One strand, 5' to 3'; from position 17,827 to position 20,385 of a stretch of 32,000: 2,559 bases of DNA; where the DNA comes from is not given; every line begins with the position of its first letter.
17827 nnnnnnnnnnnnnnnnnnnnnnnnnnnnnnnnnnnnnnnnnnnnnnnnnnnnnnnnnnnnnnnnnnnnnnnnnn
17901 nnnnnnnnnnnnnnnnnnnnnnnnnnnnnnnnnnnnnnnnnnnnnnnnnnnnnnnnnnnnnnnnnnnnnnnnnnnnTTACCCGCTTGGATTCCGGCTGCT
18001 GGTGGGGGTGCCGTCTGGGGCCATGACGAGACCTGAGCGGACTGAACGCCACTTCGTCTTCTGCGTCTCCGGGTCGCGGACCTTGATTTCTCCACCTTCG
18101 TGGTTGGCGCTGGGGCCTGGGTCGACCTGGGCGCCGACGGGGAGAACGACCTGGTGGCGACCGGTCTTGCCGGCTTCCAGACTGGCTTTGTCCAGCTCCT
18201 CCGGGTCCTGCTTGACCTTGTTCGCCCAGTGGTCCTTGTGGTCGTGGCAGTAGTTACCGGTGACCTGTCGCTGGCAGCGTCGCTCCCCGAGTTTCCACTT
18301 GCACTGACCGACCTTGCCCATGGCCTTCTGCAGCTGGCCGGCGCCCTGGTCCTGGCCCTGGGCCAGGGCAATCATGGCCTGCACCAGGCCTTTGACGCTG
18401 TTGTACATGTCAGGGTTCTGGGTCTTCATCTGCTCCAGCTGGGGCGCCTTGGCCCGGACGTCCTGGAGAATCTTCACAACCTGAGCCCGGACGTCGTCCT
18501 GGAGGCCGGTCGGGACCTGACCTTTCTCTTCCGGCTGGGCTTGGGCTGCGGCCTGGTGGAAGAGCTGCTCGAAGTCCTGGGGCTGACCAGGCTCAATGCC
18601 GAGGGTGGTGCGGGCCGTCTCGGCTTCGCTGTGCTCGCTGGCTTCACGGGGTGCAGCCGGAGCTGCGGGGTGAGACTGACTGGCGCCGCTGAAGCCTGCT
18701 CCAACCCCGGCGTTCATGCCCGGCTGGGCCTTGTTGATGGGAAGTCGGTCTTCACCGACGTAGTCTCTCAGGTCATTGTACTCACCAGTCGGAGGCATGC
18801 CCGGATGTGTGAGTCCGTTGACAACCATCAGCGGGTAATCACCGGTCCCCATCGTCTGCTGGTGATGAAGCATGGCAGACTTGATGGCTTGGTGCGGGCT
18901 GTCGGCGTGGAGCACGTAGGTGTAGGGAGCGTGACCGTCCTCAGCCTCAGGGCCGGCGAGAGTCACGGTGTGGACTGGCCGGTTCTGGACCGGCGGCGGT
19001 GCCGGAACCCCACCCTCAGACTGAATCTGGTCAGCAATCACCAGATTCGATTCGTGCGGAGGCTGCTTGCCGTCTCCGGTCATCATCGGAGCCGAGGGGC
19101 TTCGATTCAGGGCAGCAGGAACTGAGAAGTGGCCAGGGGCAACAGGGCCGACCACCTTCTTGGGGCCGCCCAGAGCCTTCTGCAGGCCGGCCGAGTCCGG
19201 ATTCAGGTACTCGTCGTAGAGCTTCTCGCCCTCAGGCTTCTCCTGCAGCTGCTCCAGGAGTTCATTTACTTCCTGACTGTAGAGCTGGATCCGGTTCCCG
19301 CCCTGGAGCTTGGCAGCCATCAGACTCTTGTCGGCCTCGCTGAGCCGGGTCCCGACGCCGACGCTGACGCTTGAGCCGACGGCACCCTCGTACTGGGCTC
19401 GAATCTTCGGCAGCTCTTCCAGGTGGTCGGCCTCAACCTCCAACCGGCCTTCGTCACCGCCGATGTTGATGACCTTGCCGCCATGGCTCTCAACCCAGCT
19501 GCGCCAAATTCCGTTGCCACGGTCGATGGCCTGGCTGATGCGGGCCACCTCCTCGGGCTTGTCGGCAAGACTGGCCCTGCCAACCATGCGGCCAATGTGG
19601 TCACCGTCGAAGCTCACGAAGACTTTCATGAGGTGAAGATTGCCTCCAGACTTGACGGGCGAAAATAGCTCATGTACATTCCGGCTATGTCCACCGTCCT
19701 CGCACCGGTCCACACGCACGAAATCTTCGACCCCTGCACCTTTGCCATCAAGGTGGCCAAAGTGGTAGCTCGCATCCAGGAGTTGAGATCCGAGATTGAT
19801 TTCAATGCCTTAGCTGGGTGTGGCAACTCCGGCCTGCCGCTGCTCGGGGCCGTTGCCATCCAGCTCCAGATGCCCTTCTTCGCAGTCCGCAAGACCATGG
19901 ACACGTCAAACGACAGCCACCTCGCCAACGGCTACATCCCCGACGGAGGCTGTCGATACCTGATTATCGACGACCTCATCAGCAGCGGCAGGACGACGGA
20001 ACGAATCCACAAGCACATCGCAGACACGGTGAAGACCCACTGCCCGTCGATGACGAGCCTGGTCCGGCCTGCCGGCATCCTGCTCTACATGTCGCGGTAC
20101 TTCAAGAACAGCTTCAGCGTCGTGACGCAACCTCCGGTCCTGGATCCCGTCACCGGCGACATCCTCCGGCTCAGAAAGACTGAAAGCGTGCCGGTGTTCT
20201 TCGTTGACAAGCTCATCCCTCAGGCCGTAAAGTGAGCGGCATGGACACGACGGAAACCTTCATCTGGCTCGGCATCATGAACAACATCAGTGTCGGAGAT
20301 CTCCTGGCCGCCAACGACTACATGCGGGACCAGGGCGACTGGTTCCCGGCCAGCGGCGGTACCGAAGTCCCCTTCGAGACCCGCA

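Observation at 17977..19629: Phage late-operon protein carrying a minimal GGDEF/Cas10-type palm (mCpol-like) nucleotide-cyclase domain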

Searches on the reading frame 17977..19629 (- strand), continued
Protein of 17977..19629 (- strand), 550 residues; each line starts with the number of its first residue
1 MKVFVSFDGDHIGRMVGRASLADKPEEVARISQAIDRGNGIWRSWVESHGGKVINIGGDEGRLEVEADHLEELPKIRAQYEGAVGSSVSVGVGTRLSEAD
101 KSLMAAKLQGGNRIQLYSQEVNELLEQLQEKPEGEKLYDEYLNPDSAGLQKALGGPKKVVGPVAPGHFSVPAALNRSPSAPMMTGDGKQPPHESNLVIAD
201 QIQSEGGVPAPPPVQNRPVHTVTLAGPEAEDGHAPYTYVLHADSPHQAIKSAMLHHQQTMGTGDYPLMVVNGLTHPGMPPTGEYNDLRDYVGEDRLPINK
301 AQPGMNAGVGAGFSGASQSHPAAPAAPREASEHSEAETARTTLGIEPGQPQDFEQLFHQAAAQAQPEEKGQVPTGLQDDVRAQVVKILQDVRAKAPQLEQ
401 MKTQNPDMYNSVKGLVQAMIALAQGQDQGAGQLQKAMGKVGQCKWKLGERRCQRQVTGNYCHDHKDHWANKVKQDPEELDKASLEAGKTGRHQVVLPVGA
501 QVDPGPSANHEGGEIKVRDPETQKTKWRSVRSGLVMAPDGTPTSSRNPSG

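Call 78: search_protein_families(library=phrogs, proteins=[L001:8001-9407:+, P0032, P0080, P0059, P0047, P0083], max_evalue=0.01)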
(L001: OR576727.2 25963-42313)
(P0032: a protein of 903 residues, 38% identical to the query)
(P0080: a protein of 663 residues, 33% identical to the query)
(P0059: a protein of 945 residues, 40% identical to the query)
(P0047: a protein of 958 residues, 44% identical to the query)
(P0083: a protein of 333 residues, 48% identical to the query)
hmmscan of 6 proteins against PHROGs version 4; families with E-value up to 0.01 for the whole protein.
L001:8001-9407:+ (468 aa): 0 families

P0032 (903 aa): 0 families

P0080 (663 aa): 1 family
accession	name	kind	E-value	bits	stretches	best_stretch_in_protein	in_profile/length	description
phrog_1106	-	unknown function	5.7e-11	43.6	1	486-596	47-171/227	unknown function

P0059 (945 aa): 0 families

P0047 (958 aa): 1 family
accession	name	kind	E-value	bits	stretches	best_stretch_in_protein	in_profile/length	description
phrog_2563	-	unknown function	4e-30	105.9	1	471-557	47-133/134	-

P0083 (333 aa): 1 family
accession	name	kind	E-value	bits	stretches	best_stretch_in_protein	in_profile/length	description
phrog_5016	-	unknown function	5.8e-08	33.4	1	224-249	4-29/79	-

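Call 79: list_cluster_members(proteins=[P0041, P0067, P0001])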
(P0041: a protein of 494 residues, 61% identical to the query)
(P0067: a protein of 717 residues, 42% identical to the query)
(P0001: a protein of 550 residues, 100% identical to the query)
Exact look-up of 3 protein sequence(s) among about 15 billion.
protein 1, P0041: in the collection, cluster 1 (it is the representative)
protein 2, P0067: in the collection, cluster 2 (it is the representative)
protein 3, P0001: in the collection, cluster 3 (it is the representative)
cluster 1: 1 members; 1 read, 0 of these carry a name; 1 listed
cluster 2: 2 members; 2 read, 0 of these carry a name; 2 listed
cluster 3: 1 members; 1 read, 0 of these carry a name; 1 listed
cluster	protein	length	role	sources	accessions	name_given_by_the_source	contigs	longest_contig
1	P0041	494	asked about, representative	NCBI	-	-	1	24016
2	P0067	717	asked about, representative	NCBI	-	-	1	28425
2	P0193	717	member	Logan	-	-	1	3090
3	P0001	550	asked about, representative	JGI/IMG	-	-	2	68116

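Call 88: search_protein_families(library=padloc, proteins=[window:17977-19629:-], max_evalue=0.01)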
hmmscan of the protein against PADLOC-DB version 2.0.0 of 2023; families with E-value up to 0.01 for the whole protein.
window:17977-19629:- (550 aa): 1 family
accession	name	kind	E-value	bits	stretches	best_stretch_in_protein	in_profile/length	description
PDLC01292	Cas10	-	0.009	13.5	0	5-86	266-345/387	CAS-III; effector_LS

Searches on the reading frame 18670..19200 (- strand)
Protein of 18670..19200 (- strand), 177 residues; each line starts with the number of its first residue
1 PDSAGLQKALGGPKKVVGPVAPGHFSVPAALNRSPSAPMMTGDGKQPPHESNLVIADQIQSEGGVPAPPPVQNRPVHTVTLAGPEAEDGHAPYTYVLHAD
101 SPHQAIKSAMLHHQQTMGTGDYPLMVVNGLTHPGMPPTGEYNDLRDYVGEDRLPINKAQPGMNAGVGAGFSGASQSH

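Call 82: search_dna_similar(query=window:18670-19200:-, collection=phages, mode=protein, max_evalue=0.01, max_rows=15)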
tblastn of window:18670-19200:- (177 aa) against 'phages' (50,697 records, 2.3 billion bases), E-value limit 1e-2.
No match.

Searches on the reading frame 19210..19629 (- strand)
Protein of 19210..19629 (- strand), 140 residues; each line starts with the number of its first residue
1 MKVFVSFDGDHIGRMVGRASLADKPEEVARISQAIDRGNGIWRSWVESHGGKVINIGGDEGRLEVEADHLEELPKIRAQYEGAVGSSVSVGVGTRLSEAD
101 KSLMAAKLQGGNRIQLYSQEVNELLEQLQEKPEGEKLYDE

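Call 5: search_protein_families(library=pfam, proteins=[window:19210-19629:-], max_evalue=10)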
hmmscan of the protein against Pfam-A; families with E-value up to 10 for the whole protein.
window:19210-19629:- (140 aa): 2 families
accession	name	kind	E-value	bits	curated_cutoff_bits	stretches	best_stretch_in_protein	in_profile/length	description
PF18182.6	mCpol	-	9.1e-12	45.8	26.4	1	4-116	1-113/114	minimal CRISPR polymerase domain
PF22335.1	Cas10-Cmr2_palm2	-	0.00012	22.6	27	1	5-93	5-100/133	Cas10/Cmr2, second palm domain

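Call 21: search_solved_structures(query=window:19210-19629:-, max_evalue=10, show_alignments=3)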
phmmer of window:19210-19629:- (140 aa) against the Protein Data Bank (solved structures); distinct sequences matched with E-value up to 10: 5.
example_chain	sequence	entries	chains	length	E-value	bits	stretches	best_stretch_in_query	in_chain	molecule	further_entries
9nwn_B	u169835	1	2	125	0.00023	24.7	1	4-122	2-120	MCpol domain-containing protein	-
9mnr_A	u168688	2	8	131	0.0005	23.6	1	3-118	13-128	Panoptes OptS minimal CRISPR polymerase (mCpol)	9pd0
6njr_A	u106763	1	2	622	1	12.9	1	20-87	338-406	NADPH--cytochrome P450 reductase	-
3ojw_A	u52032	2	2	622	1.1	12.9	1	20-87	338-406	NADPH-cytochrome P450 reductase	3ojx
1ja1_A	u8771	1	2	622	1.4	12.4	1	20-87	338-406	NADPH-Cytochrome P450 Reductase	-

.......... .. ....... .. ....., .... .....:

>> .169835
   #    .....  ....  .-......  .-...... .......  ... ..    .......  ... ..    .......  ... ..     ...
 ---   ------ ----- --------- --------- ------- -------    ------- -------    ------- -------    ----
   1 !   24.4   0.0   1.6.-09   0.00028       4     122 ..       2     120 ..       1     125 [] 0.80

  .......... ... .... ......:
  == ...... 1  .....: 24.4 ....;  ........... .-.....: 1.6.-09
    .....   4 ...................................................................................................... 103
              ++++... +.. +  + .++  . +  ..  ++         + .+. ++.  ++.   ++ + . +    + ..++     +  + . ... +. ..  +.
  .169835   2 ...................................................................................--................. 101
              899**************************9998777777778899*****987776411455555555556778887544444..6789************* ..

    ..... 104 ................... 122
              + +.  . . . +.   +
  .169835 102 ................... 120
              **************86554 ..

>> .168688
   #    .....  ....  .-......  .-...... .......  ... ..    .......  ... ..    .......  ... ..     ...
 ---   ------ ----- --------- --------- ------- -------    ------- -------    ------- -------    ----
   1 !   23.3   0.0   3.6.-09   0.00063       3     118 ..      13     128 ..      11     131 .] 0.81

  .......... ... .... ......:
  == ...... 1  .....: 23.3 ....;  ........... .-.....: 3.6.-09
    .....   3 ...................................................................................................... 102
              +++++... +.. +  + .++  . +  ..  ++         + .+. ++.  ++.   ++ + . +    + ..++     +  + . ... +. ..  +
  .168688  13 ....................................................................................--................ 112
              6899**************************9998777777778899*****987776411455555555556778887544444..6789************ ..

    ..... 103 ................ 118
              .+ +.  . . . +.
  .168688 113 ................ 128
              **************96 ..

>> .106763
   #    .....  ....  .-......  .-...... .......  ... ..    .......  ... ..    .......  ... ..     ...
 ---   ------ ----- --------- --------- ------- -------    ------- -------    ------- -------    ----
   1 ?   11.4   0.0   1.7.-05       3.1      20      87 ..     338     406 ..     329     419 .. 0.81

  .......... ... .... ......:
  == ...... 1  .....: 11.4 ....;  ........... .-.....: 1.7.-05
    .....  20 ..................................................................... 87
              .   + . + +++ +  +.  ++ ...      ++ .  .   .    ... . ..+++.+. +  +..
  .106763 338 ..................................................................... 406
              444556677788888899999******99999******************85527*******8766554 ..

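Call 33: predict_structure(alignment_id=A1)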
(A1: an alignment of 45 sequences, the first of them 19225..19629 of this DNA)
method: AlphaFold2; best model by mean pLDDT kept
length: 135 residues; sequences in the alignment: 45
mean_pLDDT: 94.4   pTM: 0.85
mean pLDDT of the five models: 94.4, 94.2, 93.9, 93.1, 92.3
residues with pLDDT >= 90: 126; 70-90: 3; 50-70: 2; < 50: 4
segments of 3 or more residues with pLDDT < 50: 132-135
pLDDT, mean of each block of 10 residues (from residue 1): 97 95 98 98 98 97 98 98 98 98 96 97 85 46
secondary structure, 60 per line:
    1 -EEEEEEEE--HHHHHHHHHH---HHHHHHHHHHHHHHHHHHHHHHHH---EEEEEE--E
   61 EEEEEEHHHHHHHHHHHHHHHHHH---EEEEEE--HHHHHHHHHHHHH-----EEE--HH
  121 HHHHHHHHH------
elements in order: E2-9 H12-21 H25-48 E52-57 E60-66 H67-84 E88-93 H96-108 E114-116 H119-129

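Call 39: fold_search(model_id=the predicted structure, library=pdb)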
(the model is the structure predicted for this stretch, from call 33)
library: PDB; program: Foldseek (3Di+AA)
matches with E <= 10: 1355; with E <= 0.001: 66
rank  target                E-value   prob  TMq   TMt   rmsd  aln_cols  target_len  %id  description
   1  9pd0_C                3.1e-08  1.00  0.77  0.86   1.9       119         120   23  Panoptes OptS minimal CRISPR polymerase (mCpol) with non-hydrolyzable ligand ApCpp from Klebsiella pneumoniae strain K (released 2025-09-24)
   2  9mnr_A                1.0e-07  1.00  0.76  0.86   1.6       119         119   24  Panoptes OptS minimal CRISPR polymerase (mCpol) from Klebsiella pneumoniae strain KP67 (released 2025-09-24)
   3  9pd0_D                2.8e-07  1.00  0.74  0.83   2.0       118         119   24  Panoptes OptS minimal CRISPR polymerase (mCpol) with non-hydrolyzable ligand ApCpp from Klebsiella pneumoniae strain K (released 2025-09-24)
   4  9nwn_A                4.2e-07  1.00  0.72  0.80   2.8       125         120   22  Structure of minimal CRISPR polymerase bound to ApNHpp (released 2025-08-27)
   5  9pd0_A                4.9e-07  1.00  0.72  0.81   2.6       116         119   24  Panoptes OptS minimal CRISPR polymerase (mCpol) with non-hydrolyzable ligand ApCpp from Klebsiella pneumoniae strain K (released 2025-09-24)
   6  9mnr_B                6.8e-07  1.00  0.77  0.86   1.6       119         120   24  Panoptes OptS minimal CRISPR polymerase (mCpol) from Klebsiella pneumoniae strain KP67 (released 2025-09-24)
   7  4zve                  1.1e-05  1.00  0.57  0.50   5.2       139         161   22  Crystal structure of GGDEF domain of the E. coli DosC - form I (apo-form) (released 2015-11-11)
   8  4zvf                  1.8e-05  1.00  0.58  0.49   5.1       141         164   22  Crystal structure of GGDEF domain of the E. coli DosC - form II (GTP-alpha-S-bound) (released 2015-11-11)
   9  4zvg_A                1.8e-05  1.00  0.57  0.48   5.1       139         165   22  Crystal structure of GGDEF domain of the E. coli DosC - form III (released 2015-11-11)
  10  4zvh_A                2.2e-05  1.00  0.58  0.49   5.2       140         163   22  Crystal structure of GGDEF domain of the E. coli DosC - form IV (released 2015-11-11)
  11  5m3c_A                2.2e-05  1.00  0.59  0.23   4.4       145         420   21  Structure of the hybrid domain (GGDEF-EAL) of PA0575 from Pseudomonas aeruginosa PAO1 at 2.8 Ang. with GTP and Ca2+ bo (released 2017-12-20)
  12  5xgb                  2.7e-05  1.00  0.57  0.18   4.8       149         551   19  Crystal structure of the PAS-GGDEF-EAL domain of PA0861 from Pseudomonas aeruginosa (released 2017-12-20)
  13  9ce0_B                3.4e-05  1.00  0.59  0.13   6.8       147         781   18  DosP Apo Bent form (released 2024-11-20)
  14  9bkv_B                4.1e-05  1.00  0.59  0.13   6.0       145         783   18  DosP R97A bent form (released 2024-11-20)
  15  9cmf_A                4.4e-05  1.00  0.59  0.13   5.8       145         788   18  Substrate bound DosP (released 2024-11-20)
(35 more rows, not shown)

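Call 60: fold_search(model_id=the predicted structure, library=viral)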
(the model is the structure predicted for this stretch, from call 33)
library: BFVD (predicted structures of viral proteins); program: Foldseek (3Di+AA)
matches with E <= 10: 908; with E <= 0.001: 3
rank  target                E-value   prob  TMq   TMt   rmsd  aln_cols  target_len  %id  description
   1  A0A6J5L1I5            3.4e-13  1.00  0.91  0.35   1.5       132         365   27  Uncharacterized protein [uncultured Caudovirales phage]
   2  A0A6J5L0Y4            1.1e-04  1.00  0.55  0.22   5.2       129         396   22  GGDEF domain [uncultured Caudovirales phage]
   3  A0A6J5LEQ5            2.1e-04  1.00  0.66  0.27   3.7       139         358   13  Diguanylate cyclase AdrA [uncultured Caudovirales phage]
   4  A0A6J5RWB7            2.2e-03  1.00  0.59  0.14   7.3       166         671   15  COG4252 Predicted transmembrane sensor domain [uncultured Caudovirales phage]
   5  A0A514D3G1            3.2e-03  1.00  0.43  0.22   7.4       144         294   12  RNA-directed RNA polymerase (Fragment) [Riboviria sp.]
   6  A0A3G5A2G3            5.6e-03  1.00  0.58  0.22   4.8       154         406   14  Response regulator [Harvfovirus sp.]
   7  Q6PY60                5.9e-03  0.99  0.42  0.28   7.2       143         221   14  RNA-directed RNA polymerase (Fragment) [Cucumber leaf spot virus]
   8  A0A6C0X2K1            6.4e-03  0.99  0.44  0.15   6.7       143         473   12  RNA-directed RNA polymerase [Apple tombus-like virus 1]
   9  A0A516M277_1          7.3e-03  0.99  0.49  0.07   4.6       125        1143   19  (no name in the UniProt tables at hand)
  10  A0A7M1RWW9            7.3e-03  0.97  0.38  0.11   6.5       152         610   12  DNA polymerase [uncultured phage cr3_1]
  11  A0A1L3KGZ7            7.8e-03  0.99  0.45  0.13   6.6       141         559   15  (no name in the UniProt tables at hand)
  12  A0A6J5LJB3            8.3e-03  0.99  0.41  0.25   7.5       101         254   24  DNA-directed DNA polymerase, family A, palm domain containing protein [uncultured Caudovirales phage]
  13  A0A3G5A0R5            1.0e-02  0.92  0.37  0.14   5.0       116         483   17  Guanylate cyclase domain-containing protein [Faunusvirus sp.]
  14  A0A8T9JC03            1.2e-02  0.98  0.45  0.08   7.0       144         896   14  RNA-directed RNA polymerase [Maize mild mottle virus]
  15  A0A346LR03            1.6e-02  0.97  0.43  0.16   6.3       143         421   15  RNA-directed RNA polymerase (Fragment) [Elderberry aureusvirus 1]
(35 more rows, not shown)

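Call 94: find_related_loci(query=A5, collection=genome_contigs, flank=6000)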
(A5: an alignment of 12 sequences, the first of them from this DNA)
Query A5 (128 aa) in genome_contigs; peptide patterns used: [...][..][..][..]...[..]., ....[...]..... (x = any residue, [..] = any of these).
111 stretches matched a pattern, but none encodes a relative of the query by tblastn (E <= 1e-3).

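Call 95: find_related_loci(query=A5, collection=viral_contigs, flank=4000)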
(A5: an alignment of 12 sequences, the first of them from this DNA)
Query A5 (128 aa) in viral_contigs; peptide patterns used: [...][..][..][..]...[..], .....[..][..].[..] (x = any residue, [..] = any of these).
104 stretches matched a pattern; 12 encode a relative of the query (tblastn E <= 1e-3); 12 distinct loci.
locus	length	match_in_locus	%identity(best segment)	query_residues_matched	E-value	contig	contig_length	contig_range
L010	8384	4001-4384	80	1-128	1e-69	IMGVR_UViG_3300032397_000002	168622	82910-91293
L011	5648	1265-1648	71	1-128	5e-63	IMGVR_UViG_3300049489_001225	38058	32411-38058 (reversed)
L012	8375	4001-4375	81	1-125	1e-62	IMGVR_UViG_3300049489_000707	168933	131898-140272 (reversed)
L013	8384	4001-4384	68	1-128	7e-62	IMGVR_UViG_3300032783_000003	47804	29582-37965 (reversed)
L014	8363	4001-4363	60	1-121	2e-44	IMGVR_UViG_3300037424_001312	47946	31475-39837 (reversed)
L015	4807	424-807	52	1-128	5e-39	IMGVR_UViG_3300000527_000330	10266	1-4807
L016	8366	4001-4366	52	1-122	3e-38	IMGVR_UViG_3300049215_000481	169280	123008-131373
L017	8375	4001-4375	44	3-127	2e-38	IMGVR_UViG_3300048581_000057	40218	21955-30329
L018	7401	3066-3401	49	1-112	6e-31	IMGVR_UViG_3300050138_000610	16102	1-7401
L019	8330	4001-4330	48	3-112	1e-30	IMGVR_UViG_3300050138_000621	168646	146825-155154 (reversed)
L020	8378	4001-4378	40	3-128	4e-28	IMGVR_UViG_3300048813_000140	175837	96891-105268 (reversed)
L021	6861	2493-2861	41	3-125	5e-27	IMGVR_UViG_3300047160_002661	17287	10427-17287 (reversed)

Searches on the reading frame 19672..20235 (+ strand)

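Call 6: search_protein_families(library=phrogs, proteins=[window:19672-20235:+], max_evalue=0.01)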
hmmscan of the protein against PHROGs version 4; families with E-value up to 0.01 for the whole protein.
window:19672-20235:+ (187 aa): 1 family
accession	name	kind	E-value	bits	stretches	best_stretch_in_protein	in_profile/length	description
phrog_2068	-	other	1.7e-11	45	1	30-122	48-137/182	phosphoribosyl transferase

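Call 19: search_protein_families(library=pfam, proteins=[window:19672-20235:+], max_evalue=0.01)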
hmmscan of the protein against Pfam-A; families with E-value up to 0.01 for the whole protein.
window:19672-20235:+ (187 aa): 1 family
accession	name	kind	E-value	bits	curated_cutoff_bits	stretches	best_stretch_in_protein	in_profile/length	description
PF00156.33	Pribosyltran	-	9.1e-07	28.8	26.3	1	23-117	10-111/158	Phosphoribosyl transferase domain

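Call 88: search_protein_families(library=padloc, proteins=[window:19672-20235:+], max_evalue=0.01)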
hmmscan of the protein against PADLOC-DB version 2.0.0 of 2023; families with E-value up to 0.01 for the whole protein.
window:19672-20235:+ (187 aa): 0 families
